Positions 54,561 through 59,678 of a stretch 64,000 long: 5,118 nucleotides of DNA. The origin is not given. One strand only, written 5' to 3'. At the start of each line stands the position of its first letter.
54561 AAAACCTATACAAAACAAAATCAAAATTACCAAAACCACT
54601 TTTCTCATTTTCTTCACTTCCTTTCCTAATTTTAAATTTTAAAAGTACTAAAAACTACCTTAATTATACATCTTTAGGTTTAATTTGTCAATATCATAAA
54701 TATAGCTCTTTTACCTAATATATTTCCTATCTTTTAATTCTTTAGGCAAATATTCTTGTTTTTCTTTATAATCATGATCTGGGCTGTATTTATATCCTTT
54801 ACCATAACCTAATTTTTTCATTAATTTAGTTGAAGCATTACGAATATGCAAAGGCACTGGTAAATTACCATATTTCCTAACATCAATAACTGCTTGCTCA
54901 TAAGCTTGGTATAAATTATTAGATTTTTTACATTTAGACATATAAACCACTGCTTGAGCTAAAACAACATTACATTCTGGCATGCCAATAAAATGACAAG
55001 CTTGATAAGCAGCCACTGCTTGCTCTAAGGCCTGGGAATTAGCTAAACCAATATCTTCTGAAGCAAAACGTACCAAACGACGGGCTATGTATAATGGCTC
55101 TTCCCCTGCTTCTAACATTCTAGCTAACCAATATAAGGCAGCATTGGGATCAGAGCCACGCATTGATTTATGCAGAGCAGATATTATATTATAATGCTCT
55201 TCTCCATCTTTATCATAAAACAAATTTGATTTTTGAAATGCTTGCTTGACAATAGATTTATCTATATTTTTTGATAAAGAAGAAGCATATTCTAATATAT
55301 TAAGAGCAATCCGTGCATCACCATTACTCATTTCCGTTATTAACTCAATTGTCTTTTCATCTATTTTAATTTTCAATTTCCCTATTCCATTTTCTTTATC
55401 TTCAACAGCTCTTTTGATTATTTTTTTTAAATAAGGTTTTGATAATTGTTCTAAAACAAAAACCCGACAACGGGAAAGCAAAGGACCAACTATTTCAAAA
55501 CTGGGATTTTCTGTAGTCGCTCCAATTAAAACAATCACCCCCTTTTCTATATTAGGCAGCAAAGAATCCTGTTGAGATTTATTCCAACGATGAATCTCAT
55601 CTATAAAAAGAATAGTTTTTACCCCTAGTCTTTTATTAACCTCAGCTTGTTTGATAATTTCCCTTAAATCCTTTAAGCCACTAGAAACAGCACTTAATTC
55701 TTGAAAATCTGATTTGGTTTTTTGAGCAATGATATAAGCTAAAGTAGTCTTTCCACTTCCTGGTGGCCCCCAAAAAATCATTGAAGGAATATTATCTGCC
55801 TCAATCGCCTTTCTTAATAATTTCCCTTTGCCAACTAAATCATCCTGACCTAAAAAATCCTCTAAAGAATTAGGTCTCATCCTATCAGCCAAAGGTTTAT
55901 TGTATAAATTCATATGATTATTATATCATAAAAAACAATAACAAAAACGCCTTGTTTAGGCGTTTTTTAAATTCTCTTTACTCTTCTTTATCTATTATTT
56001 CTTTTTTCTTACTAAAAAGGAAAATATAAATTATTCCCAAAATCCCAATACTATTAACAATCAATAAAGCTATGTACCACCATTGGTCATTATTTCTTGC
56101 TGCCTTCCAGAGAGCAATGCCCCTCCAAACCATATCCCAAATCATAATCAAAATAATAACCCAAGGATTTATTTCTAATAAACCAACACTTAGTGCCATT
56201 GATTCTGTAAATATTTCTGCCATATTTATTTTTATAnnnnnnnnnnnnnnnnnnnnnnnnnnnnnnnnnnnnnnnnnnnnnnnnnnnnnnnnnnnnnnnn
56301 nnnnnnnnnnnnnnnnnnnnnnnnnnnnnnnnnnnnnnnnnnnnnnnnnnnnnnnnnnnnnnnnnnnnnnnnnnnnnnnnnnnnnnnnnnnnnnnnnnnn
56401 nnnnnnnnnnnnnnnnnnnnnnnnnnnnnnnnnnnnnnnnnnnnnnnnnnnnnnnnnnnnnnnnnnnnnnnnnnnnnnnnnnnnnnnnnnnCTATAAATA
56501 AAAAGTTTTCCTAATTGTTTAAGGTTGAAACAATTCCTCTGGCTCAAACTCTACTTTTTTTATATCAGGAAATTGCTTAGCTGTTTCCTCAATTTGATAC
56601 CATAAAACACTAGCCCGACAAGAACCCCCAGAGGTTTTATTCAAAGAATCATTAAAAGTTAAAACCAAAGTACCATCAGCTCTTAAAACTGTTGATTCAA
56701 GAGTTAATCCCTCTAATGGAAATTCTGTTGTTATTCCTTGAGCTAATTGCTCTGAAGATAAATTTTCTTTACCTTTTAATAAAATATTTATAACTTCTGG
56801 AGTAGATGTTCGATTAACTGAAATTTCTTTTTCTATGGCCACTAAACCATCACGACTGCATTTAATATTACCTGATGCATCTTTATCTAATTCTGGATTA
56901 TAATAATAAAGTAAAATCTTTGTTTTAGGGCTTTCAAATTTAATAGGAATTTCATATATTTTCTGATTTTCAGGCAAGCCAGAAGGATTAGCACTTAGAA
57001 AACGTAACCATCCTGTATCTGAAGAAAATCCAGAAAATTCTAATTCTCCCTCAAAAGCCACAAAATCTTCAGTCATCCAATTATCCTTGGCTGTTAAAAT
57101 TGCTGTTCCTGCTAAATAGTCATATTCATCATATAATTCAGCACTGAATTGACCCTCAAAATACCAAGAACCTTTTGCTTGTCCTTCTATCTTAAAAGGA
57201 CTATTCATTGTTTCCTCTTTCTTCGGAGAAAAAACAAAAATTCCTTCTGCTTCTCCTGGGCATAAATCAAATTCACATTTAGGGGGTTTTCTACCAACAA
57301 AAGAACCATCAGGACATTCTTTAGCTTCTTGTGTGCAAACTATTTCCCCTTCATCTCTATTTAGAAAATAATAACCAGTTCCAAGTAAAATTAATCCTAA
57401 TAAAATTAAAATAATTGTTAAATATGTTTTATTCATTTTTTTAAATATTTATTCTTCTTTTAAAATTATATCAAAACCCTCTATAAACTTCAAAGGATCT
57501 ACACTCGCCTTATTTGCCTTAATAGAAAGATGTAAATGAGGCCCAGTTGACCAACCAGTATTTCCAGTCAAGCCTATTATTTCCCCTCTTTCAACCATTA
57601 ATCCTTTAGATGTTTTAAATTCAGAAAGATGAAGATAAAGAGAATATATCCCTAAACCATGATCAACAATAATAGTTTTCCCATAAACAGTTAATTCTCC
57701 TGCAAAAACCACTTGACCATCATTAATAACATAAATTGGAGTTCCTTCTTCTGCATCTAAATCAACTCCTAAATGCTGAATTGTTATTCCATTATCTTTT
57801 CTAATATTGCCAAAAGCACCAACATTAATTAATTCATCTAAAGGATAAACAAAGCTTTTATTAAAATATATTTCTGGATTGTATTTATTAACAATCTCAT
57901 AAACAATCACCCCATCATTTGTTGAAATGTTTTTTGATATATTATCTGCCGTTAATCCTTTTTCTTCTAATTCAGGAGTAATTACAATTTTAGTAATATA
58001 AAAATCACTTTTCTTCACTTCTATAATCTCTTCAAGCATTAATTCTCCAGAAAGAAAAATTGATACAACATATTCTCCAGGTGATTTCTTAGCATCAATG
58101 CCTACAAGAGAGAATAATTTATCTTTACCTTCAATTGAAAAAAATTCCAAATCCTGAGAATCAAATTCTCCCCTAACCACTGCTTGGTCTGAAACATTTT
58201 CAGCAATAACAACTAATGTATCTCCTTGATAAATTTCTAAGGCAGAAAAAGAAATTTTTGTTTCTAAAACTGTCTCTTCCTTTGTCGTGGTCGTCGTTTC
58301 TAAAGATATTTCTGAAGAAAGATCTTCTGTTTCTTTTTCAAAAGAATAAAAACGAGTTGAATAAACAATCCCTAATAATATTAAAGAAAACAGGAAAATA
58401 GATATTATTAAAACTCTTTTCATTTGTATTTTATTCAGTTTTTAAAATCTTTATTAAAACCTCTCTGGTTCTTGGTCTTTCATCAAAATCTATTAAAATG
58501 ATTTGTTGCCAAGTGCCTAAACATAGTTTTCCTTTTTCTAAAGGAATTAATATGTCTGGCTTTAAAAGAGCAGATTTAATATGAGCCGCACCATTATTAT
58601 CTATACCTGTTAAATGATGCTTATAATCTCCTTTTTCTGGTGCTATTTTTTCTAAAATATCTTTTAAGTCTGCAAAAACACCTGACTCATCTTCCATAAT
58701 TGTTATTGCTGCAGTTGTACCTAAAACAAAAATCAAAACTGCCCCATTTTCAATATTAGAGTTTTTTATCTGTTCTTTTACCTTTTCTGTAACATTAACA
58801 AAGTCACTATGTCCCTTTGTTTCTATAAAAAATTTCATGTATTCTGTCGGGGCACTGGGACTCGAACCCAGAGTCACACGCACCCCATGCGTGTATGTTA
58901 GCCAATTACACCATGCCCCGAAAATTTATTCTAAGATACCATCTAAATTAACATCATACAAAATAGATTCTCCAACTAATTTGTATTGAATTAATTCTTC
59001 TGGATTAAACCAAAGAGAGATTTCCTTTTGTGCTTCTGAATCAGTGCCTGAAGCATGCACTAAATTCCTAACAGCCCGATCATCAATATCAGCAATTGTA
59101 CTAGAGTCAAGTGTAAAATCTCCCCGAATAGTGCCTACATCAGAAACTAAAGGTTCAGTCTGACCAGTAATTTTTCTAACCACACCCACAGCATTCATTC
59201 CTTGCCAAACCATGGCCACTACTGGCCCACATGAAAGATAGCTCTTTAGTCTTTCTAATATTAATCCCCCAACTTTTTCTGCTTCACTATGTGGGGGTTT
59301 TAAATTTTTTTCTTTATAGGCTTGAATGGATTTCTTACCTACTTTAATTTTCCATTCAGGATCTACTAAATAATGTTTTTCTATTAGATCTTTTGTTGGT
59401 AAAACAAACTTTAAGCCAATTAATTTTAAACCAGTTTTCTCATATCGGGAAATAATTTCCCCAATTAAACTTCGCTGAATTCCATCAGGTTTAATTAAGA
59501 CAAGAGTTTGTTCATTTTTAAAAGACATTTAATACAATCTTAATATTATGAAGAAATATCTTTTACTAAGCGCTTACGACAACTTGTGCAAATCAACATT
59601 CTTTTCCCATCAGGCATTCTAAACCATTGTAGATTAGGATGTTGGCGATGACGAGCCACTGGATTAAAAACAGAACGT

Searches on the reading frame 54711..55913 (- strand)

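Call 27: search_protein_families(library=pfam, max_evalue=0.001, proteins=[window:54711-55913:-])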
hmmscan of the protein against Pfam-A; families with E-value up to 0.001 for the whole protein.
window:54711-55913:- (400 aa): 13 families
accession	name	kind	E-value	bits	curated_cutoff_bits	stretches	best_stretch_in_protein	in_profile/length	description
PF12002.13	MgsA_C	-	2.1e-61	207.1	27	1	253-398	1-147/167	MgsA AAA+ ATPase C terminal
PF16193.11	AAA_assoc_2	-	1.4e-25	89.8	34.3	1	179-252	2-81/81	AAA C-terminal domain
PF00004.35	AAA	-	4.4e-17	63.2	21.2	1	45-153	1-127/131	ATPase family associated with various cellular activities (AAA)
PF05496.18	RuvB_N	-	3.7e-16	59.7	27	1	12-132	1-119/159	Holliday junction DNA helicase RuvB P-loop domain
PF07728.20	AAA_5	-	3.5e-06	27.5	22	1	45-130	2-98/139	AAA domain (dynein-related subfamily)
PF01078.27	Mg_chelatase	-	3e-05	24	20.3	0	44-79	24-63/207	Magnesium chelatase, subunit ChlI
PF13173.12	AAA_14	-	4.3e-05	24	27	1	45-114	5-78/129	AAA domain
PF20720.3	nSTAND3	-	4.3e-05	23.7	27.2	1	46-107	21-74/155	Novel STAND NTPase 3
PF00158.32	Sigma54_activat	-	0.00012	22.3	20.2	0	99-136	94-131/168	Sigma-54 interaction domain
PF22703.2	Cdc6_lid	-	0.00023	21.4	27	1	184-223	17-59/68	Cdc6 AAA+ ATPase-type lid domain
PF13177.12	DNA_pol3_delta2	-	0.00057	20.3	27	0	78-157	81-160/161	DNA polymerase III, delta subunit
PF04851.21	ResIII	-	0.0006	20.2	22.5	0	44-71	25-52/164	Type III restriction enzyme, res subunit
PF14532.12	Sigma54_activ_2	-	0.00097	19.8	25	0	48-124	27-95/138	Sigma-54 interaction domain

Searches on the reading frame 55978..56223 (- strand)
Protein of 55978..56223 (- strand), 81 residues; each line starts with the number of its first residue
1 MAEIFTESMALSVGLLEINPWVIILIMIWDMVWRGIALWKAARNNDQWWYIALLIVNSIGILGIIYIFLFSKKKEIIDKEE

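Call 27: search_protein_families(library=pfam, max_evalue=0.001, proteins=[window:55978-56223:-])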
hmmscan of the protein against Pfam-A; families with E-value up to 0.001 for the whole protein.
window:55978-56223:- (81 aa): 1 family
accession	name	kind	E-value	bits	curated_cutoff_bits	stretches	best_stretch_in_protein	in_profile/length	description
PF18893.5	DUF5652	-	2.3e-24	85.3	23.4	1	17-75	10-68/71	Family of unknown function (DUF5652)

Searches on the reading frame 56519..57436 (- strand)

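Call 27: search_protein_families(library=pfam, max_evalue=0.001, proteins=[window:56519-57436:-])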
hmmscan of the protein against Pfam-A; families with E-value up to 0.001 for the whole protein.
window:56519-57436:- (305 aa): 2 families
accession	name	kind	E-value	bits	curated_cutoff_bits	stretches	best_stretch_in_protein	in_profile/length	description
PF10648.15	Gmad2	-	5.5e-10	39.9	25.7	1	66-152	2-83/86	Immunoglobulin-like domain of bacterial spore germination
PF10646.14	Germane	-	7.4e-09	36.7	23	1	177-298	3-110/117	Sporulation and spore germination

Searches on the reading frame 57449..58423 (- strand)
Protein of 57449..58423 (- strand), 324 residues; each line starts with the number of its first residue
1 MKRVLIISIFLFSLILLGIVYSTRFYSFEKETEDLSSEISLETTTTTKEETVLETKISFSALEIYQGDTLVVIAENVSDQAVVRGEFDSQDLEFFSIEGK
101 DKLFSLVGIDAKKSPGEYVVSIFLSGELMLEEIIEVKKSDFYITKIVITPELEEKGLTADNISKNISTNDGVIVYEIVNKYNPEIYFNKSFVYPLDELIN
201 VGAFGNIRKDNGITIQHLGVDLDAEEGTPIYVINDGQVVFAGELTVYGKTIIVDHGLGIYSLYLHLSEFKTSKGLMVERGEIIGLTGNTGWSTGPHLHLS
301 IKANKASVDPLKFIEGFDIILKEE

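Call 27: search_protein_families(library=pfam, max_evalue=0.001, proteins=[window:57449-58423:-])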
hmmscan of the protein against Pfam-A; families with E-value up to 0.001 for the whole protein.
window:57449-58423:- (324 aa): 1 family
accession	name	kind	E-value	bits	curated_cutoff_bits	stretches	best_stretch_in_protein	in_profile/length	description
PF01551.29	Peptidase_M23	-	4.1e-30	104.3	28.7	1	216-310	2-96/96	Peptidase family M23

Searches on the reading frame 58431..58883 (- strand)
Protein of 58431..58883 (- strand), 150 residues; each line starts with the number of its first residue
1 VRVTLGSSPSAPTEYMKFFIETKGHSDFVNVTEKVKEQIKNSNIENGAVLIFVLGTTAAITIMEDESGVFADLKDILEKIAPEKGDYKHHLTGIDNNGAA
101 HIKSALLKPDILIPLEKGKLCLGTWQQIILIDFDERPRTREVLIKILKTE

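Call 27: search_protein_families(library=pfam, max_evalue=0.001, proteins=[window:58431-58883:-])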
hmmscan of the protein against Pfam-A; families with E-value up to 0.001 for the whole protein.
window:58431-58883:- (150 aa): 1 family
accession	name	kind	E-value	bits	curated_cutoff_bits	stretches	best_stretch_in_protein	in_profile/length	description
PF01894.22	UPF0047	-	8.6e-37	126.3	27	1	30-146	1-117/117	Uncharacterised protein family UPF0047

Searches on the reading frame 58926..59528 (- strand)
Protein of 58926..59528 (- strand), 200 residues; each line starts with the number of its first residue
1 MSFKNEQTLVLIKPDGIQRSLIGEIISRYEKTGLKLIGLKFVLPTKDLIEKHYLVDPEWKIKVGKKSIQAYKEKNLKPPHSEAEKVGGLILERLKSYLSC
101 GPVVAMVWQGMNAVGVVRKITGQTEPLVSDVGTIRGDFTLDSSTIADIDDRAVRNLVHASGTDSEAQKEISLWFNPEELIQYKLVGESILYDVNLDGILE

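Call 27: search_protein_families(library=pfam, max_evalue=0.001, proteins=[window:58926-59528:-])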
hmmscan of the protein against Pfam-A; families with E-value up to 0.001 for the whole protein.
window:58926-59528:- (200 aa): 1 family
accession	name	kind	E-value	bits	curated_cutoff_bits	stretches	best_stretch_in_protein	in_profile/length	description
PF00334.24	NDK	-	8.8e-37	126.4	27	2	90-178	56-134/135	Nucleoside diphosphate kinase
